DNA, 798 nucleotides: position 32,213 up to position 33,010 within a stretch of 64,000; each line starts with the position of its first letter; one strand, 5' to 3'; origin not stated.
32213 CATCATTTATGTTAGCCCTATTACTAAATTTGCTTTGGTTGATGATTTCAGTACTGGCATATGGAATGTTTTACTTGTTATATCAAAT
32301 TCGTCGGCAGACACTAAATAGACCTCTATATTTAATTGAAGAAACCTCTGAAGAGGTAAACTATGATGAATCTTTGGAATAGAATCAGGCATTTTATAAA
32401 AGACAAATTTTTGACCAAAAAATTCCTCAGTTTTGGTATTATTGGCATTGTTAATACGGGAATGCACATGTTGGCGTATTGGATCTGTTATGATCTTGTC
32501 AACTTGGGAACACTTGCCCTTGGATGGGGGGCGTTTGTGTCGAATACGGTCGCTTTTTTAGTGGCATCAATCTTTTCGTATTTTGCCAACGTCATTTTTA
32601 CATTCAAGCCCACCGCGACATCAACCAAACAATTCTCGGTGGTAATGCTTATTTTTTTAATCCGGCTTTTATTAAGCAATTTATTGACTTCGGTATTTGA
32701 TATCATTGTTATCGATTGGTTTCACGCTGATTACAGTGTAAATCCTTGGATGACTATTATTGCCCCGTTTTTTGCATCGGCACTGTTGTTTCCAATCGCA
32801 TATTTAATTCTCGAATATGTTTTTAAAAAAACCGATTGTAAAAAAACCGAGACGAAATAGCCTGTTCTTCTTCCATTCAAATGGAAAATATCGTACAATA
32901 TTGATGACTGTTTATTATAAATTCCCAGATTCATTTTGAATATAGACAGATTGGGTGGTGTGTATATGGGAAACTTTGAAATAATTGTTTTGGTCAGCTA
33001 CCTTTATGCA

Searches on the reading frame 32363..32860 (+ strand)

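Call 3: search_protein_families(library=pfam, proteins=[window:32363-32860:+], max_evalue=0.01)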
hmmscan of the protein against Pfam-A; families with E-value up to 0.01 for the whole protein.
window:32363-32860:+ (165 aa): 1 family
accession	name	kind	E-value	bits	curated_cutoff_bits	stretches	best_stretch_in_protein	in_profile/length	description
PF04138.20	GtrA_DPMS_TM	-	1.3e-12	48.4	26.1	1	24-152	2-114/117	GtrA/DPMS, transmembrane domain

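Call 4: search_protein_families(library=ncbifam, proteins=[window:32363-32860:+], max_evalue=0.01)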
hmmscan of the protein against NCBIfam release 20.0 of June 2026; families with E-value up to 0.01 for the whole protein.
window:32363-32860:+ (165 aa): 0 families
